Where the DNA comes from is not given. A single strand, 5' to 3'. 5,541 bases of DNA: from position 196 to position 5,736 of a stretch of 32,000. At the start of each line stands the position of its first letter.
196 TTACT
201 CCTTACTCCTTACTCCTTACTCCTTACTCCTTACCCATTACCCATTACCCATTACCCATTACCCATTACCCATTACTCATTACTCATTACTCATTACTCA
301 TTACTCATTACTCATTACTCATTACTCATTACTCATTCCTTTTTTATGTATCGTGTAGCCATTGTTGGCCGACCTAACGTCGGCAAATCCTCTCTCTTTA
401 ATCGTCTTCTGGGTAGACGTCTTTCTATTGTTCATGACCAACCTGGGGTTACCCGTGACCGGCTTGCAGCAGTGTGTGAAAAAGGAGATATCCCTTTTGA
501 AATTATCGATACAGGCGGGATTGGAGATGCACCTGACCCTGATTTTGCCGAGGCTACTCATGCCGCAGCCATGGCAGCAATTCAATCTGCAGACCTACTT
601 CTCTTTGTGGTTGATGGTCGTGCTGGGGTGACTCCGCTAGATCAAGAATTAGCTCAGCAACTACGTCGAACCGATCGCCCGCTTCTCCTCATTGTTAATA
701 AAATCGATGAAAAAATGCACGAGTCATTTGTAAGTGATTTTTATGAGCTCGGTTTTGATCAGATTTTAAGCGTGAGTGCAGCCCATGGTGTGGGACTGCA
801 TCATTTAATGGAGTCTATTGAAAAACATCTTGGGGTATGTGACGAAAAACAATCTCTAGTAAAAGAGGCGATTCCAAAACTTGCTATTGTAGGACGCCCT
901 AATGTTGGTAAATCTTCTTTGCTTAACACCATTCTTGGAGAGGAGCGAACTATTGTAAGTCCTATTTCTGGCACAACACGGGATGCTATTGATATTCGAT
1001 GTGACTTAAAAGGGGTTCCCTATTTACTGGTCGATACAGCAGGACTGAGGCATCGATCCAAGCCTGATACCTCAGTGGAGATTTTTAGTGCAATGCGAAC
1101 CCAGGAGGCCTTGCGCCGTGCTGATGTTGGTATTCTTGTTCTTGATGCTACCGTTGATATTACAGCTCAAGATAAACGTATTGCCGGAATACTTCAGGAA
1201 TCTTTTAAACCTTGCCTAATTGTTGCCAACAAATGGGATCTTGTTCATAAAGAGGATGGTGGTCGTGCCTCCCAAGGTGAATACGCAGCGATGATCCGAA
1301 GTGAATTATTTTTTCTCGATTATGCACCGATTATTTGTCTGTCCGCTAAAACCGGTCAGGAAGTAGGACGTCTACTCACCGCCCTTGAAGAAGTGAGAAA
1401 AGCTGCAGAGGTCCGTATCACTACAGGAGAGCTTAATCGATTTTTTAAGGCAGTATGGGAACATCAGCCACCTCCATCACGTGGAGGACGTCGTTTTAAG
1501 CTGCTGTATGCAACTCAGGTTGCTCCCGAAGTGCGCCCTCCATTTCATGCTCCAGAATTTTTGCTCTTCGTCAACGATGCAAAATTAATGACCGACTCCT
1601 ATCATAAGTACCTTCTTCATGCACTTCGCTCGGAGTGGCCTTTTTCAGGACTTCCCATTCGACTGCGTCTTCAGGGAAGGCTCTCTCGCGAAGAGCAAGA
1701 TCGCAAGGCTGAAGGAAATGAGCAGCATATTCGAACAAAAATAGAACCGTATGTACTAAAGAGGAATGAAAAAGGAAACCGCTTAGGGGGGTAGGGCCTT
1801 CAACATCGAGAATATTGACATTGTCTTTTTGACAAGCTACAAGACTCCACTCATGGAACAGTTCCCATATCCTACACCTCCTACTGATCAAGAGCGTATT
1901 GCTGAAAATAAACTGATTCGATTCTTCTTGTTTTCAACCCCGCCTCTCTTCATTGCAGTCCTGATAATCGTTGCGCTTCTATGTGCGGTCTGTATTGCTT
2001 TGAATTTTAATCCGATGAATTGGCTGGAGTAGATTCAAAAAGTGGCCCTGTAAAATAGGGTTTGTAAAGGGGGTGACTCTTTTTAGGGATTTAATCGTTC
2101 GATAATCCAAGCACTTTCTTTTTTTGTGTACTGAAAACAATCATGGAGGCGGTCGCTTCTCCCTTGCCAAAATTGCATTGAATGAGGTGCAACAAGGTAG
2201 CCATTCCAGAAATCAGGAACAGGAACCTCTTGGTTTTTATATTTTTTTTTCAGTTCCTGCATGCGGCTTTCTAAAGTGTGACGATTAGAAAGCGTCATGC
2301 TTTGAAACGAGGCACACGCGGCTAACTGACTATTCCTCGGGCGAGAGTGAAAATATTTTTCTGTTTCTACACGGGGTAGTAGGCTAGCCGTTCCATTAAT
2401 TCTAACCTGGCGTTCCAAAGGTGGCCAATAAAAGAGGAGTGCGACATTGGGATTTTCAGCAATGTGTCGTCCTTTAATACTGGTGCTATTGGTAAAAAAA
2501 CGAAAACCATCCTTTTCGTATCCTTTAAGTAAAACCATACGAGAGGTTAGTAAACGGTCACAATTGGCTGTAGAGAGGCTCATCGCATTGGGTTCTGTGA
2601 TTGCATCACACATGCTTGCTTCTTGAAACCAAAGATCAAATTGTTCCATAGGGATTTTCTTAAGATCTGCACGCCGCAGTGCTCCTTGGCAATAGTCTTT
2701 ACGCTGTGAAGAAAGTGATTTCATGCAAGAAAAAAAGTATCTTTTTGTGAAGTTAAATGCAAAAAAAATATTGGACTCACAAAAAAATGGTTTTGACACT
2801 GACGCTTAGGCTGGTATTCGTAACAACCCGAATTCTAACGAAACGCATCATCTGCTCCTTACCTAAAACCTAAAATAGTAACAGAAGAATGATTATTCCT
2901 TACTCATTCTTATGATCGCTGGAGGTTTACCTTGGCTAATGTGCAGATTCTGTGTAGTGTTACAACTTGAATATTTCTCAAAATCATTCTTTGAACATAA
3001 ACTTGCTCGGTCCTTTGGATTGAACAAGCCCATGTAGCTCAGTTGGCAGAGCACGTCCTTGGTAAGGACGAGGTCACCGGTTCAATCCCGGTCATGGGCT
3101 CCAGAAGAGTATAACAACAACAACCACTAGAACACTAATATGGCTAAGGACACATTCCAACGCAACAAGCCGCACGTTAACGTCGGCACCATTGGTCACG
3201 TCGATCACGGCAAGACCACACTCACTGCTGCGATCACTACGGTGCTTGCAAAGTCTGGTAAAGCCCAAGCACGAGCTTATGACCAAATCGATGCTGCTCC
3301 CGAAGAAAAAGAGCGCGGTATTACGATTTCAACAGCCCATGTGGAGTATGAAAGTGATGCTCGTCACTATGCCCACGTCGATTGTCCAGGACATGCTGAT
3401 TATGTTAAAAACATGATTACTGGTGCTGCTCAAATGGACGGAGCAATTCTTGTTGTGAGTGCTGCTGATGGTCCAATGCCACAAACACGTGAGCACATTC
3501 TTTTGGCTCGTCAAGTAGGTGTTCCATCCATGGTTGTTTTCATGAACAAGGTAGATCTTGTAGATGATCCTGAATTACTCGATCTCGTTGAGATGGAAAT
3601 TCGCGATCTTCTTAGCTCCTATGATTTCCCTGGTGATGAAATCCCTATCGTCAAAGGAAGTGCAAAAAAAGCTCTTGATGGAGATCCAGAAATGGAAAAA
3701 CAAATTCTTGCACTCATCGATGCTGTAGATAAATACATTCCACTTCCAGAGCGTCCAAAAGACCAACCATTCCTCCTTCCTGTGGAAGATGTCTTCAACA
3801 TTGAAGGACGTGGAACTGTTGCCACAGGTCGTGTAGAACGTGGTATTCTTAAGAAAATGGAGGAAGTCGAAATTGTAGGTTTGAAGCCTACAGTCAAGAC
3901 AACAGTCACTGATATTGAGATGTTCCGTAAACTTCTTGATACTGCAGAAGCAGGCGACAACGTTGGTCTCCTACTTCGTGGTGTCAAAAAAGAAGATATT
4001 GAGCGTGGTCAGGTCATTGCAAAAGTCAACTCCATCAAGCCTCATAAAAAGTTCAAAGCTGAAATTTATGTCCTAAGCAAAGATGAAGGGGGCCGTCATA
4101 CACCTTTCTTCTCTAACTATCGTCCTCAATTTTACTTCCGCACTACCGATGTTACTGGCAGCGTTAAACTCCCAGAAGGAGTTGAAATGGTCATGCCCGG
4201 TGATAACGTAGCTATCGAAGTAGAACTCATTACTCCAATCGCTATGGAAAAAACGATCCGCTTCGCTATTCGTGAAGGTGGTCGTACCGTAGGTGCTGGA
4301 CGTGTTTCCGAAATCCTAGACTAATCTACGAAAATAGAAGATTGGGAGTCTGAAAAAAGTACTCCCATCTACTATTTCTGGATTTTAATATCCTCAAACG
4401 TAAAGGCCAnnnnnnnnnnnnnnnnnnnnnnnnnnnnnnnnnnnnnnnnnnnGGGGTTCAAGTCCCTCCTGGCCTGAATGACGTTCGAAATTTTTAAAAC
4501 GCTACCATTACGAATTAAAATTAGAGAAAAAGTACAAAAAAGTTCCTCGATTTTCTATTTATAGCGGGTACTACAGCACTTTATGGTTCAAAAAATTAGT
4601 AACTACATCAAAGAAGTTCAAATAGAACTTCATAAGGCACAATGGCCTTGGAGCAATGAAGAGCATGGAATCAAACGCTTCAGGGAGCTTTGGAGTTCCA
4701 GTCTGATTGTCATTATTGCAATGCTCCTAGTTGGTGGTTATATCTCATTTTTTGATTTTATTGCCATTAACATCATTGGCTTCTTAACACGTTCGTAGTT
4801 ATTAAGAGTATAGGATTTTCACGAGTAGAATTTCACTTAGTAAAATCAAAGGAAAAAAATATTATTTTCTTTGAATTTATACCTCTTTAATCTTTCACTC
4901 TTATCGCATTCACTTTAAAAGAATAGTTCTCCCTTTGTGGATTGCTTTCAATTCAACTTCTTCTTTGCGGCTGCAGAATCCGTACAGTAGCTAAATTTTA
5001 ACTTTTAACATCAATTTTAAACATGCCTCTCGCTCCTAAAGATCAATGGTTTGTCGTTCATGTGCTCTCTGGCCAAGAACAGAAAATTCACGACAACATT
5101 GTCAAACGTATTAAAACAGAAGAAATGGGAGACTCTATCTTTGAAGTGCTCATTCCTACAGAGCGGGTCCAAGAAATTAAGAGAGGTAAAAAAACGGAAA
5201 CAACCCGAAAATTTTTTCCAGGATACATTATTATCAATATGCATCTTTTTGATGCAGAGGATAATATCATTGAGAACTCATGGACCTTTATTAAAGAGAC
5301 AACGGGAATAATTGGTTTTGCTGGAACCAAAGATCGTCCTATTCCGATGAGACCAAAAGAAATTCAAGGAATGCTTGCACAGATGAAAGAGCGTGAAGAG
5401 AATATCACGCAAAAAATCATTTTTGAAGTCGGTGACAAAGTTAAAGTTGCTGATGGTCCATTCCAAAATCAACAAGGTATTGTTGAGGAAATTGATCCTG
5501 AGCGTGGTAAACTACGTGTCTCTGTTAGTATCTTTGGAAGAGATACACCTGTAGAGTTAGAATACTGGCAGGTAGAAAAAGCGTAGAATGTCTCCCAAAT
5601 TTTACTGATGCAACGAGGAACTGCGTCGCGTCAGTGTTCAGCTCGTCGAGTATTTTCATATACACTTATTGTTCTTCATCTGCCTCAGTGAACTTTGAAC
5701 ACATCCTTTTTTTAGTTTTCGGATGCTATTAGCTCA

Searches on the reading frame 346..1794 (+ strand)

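Call 36: search_protein_families(library=pfam, proteins=[window:346-1794:+], max_evalue=0.0001)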
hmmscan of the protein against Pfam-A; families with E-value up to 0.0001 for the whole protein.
window:346-1794:+ (482 aa): 12 families
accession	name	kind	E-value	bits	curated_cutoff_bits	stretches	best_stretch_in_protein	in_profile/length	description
PF01926.29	MMR_HSR1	-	3.5e-58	195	21.9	2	3-119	1-113/113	50S ribosome-binding GTPase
PF02421.24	FeoB_N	-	1.1e-22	80.7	27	2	3-157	2-155/156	Ferrous iron transport protein B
PF00009.33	GTP_EFTU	-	2.8e-22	79.7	26.5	2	252-349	86-184/188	Elongation factor Tu GTP binding domain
PF14714.11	KH_dom-like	-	3.5e-22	78.9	27.3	1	357-441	1-79/81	KH-domain-like of EngA bacterial GTPase enzymes, C-terminal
PF00350.29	Dynamin_N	-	8.5e-19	68.6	27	0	179-218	1-39/168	Dynamin family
PF04548.22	AIG1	-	4.6e-12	46.2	27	1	179-288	3-112/212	AIG1 family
PF03193.22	RsgA_GTPase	-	2.6e-09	37.6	30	0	111-210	54-140/174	RsgA GTPase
PF08477.19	Roc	-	3.8e-08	34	27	0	3-121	1-119/119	Ras of Complex, Roc, domain of DAPkinase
PF00071.28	Ras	-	6.6e-08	32.7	21.6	0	178-324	1-139/162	Ras family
PF16897.10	MMR_HSR1_Xtn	-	4.2e-07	30.4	35.2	0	111-163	56-105/106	C-terminal region of MMR_HSR1 domain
PF02492.25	cobW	-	5.4e-07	29.8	20.7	0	224-304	84-160/180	CobW/HypB/UreG, nucleotide-binding domain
PF00005.33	ABC_tran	-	6.1e-05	24.1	25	0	178-203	13-38/137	ABC transporter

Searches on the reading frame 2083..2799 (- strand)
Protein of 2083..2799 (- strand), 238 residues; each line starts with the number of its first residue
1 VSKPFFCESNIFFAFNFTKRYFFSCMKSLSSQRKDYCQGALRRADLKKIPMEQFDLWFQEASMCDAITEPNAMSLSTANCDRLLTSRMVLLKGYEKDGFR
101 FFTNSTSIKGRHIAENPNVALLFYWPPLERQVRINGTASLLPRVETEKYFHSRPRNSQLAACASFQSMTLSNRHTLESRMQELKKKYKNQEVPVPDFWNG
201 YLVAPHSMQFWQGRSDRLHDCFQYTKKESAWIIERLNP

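Call 36: search_protein_families(library=pfam, proteins=[window:2083-2799:-], max_evalue=0.0001)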
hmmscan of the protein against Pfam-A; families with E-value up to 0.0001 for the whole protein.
window:2083-2799:- (238 aa): 2 families
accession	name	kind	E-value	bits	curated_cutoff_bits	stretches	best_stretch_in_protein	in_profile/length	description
PF01243.27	PNPOx_N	-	1.6e-19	70.9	28.1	1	65-184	7-117/120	Pyridoxamine 5'-phosphate oxidase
PF10590.14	PNP_phzG_C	-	4.8e-16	58.9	27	1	198-238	1-42/42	Pyridoxine 5'-phosphate oxidase C-terminal dimerisation region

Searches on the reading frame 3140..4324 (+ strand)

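Call 36: search_protein_families(library=pfam, proteins=[window:3140-4324:+], max_evalue=0.0001)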
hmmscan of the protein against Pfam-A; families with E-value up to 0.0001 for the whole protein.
window:3140-4324:+ (394 aa): 3 families
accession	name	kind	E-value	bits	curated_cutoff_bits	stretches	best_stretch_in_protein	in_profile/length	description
PF00009.33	GTP_EFTU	-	6.2e-65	218.8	26.5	1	10-201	1-187/188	Elongation factor Tu GTP binding domain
PF03143.23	GTP_EFTU_D3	-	1.1e-40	138.7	27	1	298-392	1-105/106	Elongation factor Tu C-terminal domain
PF03144.31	GTP_EFTU_D2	-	5.2e-20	72.1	30.3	1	225-294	1-73/73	Elongation factor Tu domain 2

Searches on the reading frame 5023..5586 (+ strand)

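Call 36: search_protein_families(library=pfam, proteins=[window:5023-5586:+], max_evalue=0.0001)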
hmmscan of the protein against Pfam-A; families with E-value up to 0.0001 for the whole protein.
window:5023-5586:+ (187 aa): 2 families
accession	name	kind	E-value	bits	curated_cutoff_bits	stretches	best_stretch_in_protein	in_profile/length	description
PF02357.24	NusG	-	1.4e-23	83.6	22.2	1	8-117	2-92/93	Transcription termination factor nusG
PF00467.35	KOW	-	2.4e-07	30.7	22.3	1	136-168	1-31/32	KOW motif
